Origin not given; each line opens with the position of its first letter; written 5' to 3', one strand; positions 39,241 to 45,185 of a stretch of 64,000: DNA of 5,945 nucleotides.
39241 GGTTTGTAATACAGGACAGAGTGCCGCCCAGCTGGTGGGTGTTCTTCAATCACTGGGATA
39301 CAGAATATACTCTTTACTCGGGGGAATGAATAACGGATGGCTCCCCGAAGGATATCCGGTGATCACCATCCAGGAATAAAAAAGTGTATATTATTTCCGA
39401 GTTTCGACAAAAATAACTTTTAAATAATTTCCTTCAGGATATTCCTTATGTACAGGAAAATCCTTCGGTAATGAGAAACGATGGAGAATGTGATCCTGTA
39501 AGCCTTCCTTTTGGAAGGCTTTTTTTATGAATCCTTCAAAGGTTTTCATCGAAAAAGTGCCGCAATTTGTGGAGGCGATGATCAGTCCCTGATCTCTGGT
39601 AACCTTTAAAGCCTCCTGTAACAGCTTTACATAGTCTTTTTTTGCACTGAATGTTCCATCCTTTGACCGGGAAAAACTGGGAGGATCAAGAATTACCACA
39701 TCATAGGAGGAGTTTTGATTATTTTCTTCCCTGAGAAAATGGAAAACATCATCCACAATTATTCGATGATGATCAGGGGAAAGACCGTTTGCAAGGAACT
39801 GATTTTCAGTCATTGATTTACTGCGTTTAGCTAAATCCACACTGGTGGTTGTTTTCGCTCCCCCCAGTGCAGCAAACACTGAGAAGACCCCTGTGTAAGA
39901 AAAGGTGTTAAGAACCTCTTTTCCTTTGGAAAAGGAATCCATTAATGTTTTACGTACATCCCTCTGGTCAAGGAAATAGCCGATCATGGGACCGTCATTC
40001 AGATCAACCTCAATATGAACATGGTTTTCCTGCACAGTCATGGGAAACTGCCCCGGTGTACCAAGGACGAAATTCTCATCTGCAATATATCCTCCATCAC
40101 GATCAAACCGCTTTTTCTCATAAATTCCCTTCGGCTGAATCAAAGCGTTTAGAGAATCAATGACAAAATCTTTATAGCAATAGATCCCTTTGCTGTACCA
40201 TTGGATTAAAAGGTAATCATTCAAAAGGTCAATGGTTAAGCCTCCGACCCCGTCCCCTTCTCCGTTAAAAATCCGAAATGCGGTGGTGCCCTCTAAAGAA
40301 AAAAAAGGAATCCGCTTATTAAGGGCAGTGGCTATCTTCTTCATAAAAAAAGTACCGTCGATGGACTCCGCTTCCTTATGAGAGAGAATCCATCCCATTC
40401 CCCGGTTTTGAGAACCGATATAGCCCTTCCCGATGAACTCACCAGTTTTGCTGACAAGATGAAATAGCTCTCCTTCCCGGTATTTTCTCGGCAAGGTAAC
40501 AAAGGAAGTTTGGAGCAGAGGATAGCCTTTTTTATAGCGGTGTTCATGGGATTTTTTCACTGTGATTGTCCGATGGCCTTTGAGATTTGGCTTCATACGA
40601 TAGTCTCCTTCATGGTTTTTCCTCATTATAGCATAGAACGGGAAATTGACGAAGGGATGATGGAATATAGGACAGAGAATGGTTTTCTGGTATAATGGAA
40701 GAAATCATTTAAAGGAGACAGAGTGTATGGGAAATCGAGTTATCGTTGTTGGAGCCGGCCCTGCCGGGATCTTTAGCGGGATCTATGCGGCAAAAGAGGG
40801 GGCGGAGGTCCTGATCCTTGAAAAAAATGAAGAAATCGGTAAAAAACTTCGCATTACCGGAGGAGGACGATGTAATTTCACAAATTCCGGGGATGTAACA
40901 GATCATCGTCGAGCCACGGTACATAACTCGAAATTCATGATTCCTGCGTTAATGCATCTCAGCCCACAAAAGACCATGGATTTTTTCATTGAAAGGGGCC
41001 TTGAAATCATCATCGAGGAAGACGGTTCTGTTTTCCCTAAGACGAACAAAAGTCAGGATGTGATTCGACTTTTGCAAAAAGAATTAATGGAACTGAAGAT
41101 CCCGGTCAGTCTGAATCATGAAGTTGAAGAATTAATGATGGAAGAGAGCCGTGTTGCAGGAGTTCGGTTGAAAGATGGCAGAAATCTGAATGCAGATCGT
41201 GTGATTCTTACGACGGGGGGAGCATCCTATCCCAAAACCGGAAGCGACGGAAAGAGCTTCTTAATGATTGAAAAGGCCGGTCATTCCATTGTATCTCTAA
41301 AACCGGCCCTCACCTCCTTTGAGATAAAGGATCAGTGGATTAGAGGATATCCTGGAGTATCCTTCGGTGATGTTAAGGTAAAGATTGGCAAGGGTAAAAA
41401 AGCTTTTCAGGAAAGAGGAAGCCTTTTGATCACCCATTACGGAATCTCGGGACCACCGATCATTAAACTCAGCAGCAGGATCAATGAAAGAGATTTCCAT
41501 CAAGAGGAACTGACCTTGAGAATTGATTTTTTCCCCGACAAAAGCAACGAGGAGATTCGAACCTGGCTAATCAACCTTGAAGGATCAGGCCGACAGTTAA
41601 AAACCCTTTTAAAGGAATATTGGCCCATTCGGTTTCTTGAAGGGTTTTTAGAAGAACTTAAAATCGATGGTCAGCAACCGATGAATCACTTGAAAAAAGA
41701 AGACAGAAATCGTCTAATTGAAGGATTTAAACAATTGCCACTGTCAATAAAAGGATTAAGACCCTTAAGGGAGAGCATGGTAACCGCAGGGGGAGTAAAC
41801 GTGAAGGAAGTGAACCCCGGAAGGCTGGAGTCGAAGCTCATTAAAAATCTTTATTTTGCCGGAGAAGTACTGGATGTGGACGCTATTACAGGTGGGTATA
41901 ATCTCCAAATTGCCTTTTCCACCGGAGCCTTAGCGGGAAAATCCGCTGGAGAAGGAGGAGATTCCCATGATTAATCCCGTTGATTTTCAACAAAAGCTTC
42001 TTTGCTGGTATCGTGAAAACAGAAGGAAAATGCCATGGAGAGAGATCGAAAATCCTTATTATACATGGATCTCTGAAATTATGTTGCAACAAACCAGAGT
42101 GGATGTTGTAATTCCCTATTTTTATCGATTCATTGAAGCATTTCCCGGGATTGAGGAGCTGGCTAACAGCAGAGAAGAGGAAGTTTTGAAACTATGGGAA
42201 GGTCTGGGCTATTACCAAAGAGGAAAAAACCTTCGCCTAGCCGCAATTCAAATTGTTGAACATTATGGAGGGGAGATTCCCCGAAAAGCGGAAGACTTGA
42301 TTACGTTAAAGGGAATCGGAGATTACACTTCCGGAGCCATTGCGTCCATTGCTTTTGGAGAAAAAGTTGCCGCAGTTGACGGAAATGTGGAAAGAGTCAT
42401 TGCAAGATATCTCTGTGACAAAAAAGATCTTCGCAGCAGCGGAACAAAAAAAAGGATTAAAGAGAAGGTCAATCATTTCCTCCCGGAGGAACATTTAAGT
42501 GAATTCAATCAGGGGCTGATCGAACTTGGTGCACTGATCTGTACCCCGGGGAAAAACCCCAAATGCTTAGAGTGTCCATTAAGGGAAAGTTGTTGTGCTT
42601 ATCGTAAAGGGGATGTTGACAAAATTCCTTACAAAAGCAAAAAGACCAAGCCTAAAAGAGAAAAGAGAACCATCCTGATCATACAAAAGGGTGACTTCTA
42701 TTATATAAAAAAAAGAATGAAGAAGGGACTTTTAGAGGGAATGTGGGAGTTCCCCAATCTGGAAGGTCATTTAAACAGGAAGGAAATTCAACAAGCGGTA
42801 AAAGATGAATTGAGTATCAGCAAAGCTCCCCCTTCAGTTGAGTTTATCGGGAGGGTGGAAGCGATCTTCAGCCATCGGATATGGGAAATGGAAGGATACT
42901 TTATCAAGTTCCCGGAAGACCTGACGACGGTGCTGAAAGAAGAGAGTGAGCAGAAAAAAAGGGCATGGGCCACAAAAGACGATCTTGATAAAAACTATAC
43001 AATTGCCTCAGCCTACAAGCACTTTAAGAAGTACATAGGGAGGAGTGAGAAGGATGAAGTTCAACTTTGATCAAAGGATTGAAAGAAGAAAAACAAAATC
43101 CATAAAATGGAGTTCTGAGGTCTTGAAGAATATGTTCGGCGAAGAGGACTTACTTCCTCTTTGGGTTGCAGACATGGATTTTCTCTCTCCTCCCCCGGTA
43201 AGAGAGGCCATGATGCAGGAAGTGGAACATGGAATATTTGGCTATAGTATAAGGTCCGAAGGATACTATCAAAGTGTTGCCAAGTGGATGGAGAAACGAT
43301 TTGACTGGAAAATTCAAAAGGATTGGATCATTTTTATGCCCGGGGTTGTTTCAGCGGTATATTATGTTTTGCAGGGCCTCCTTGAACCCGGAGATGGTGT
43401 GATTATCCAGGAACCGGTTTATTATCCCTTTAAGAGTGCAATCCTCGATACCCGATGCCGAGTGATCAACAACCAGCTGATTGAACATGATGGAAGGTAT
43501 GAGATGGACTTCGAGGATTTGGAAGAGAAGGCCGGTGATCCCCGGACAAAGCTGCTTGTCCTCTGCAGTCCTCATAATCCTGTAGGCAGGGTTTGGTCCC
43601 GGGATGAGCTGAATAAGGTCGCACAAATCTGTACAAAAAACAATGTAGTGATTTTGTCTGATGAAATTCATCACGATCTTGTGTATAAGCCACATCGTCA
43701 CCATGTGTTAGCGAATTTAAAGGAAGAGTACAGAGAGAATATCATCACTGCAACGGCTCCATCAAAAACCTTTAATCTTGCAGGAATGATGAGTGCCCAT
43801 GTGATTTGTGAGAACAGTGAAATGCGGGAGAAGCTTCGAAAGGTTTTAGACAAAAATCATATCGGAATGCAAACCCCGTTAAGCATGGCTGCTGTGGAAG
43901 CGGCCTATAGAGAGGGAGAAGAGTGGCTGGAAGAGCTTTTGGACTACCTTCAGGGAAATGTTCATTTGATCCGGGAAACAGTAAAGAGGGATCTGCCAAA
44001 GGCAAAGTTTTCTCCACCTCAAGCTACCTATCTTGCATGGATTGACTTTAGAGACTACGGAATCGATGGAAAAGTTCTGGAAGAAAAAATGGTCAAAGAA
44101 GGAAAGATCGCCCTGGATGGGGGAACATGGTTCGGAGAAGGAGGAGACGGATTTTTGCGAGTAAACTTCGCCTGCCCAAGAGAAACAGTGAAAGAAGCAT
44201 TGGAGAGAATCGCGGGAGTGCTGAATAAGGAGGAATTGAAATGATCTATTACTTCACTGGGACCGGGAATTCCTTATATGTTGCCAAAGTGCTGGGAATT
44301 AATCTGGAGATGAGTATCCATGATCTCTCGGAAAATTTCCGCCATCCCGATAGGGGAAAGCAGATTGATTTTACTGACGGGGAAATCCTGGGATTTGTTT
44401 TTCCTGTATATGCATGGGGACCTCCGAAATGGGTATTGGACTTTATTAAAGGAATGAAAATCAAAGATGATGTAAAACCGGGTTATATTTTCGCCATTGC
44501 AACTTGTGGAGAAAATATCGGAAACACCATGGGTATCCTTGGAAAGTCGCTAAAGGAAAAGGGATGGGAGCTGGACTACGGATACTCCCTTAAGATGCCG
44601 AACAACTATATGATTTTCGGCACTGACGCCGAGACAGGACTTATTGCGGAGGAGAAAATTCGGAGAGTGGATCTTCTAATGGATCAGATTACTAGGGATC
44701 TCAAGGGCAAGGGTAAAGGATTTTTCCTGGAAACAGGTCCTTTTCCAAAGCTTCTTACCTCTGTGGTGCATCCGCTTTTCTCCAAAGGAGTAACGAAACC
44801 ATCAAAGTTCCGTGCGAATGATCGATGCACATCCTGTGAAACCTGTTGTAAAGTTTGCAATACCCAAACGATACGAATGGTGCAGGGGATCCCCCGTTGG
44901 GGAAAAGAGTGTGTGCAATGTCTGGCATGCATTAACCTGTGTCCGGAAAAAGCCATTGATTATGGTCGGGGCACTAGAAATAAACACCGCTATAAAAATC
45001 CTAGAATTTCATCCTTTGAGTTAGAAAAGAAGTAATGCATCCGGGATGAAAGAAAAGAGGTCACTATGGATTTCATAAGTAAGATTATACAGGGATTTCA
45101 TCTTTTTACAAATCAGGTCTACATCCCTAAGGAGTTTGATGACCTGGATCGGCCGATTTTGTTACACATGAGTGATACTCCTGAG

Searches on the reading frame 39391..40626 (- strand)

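Call 79: search_protein_families(library=pfam, proteins=[window:39391-40626:-], max_evalue=0.00001)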
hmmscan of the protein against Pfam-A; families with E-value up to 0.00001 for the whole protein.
window:39391-40626:- (411 aa): 2 families
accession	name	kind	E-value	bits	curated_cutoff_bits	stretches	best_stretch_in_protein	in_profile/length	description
PF10672.15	Methyltrans_SAM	-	4.6e-21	75.7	27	1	186-391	77-272/286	S-adenosylmethionine-dependent methyltransferase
PF17785.7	PUA_3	-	4.2e-16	58.9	22.6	1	21-82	1-63/64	PUA-like domain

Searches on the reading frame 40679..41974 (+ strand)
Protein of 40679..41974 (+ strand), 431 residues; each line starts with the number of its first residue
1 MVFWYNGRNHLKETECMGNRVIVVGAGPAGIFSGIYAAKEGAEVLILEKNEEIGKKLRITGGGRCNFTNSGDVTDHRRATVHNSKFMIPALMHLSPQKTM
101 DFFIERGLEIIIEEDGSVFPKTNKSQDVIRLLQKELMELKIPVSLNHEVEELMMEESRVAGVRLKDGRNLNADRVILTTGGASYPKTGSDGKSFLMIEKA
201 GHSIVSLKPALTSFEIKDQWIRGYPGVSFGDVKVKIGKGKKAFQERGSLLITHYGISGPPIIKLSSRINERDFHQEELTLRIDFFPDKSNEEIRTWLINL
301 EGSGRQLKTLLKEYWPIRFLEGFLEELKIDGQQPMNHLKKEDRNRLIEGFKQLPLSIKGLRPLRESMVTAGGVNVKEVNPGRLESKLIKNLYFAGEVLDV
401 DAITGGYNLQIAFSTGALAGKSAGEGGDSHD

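Call 79: search_protein_families(library=pfam, proteins=[window:40679-41974:+], max_evalue=0.00001)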
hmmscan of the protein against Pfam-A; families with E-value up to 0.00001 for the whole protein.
window:40679-41974:+ (431 aa): 8 families
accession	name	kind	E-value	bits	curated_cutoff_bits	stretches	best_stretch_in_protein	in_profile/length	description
PF03486.20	HI0933_like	-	4.6e-78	262.5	50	1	20-421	2-243/244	HI0933-like protein Rossmann domain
PF22780.1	HI0933_like_1st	-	3.3e-33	115.3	27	1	208-368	1-165/165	HI0933-like protein barrel and H2TH domain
PF00890.30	FAD_binding_2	-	6.9e-16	58.9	20.4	1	21-111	2-91/414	FAD binding domain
PF01134.28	GIDA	-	4.2e-13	49.6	22.1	0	146-181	115-150/391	Glucose inhibited division protein A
PF07992.20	Pyr_redox_2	-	2.6e-10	40.6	26.1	0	106-181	164-237/291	Pyridine nucleotide-disulphide oxidoreductase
PF01266.30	DAO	-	2.4e-09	37.6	27.9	0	20-54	1-35/353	FAD dependent oxidoreductase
PF12831.13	FAD_oxidored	-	1.9e-08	34.5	27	1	21-180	2-145/416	FAD dependent oxidoreductase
PF13738.12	Pyr_redox_3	-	2.1e-08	34.2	30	0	22-56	1-35/305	Pyridine nucleotide-disulphide oxidoreductase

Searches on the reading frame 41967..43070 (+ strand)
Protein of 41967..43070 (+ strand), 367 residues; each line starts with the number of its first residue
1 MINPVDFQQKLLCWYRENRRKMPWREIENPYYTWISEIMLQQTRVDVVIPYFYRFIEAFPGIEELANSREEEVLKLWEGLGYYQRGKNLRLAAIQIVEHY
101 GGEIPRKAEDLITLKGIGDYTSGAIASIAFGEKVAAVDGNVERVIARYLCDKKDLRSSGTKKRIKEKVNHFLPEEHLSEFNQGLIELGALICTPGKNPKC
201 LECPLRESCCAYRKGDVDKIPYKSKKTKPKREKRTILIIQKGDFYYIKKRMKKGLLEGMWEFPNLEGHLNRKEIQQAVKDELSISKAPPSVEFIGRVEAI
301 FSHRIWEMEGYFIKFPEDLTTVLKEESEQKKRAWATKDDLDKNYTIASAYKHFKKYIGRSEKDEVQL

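Call 79: search_protein_families(library=pfam, proteins=[window:41967-43070:+], max_evalue=0.00001)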
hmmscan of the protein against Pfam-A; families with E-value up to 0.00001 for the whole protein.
window:41967-43070:+ (367 aa): 2 families
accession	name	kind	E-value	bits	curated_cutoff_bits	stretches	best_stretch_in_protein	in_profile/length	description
PF00730.31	HhH-GPD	-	4.9e-18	65.9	26.2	1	35-168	1-106/108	HhH-GPD superfamily base excision DNA repair protein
PF14815.12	NUDIX_4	-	1.1e-17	64.3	35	1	236-353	2-110/113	NUDIX domain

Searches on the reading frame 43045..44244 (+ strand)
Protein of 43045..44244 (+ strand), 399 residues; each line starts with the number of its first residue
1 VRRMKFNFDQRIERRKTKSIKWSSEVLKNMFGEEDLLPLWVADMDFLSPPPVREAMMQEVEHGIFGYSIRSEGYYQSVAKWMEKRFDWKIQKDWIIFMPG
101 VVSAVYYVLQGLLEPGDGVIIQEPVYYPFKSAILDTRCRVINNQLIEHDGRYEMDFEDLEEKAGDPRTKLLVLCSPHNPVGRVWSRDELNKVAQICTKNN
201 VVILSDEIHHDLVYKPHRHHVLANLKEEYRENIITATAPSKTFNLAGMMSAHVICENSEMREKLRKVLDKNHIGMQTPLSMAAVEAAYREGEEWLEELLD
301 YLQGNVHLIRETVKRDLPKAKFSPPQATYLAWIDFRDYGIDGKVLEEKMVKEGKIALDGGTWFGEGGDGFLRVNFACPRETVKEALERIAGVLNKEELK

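Call 79: search_protein_families(library=pfam, proteins=[window:43045-44244:+], max_evalue=0.00001)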
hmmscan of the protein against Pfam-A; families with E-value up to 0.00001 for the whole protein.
window:43045-44244:+ (399 aa): 1 family
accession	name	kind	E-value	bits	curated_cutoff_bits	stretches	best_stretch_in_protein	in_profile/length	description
PF00155.27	Aminotran_1_2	-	1.6e-47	162.9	19.7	1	37-389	4-361/361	Aminotransferase class I and II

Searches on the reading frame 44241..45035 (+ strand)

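Call 79: search_protein_families(library=pfam, proteins=[window:44241-45035:+], max_evalue=0.00001)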
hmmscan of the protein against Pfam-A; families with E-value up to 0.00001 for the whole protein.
window:44241-45035:+ (264 aa): 1 family
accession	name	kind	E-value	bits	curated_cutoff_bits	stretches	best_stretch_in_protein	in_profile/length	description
PF12838.12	Fer4_7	-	5.8e-06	27.1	27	0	224-249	2-27/52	4Fe-4S dicluster domain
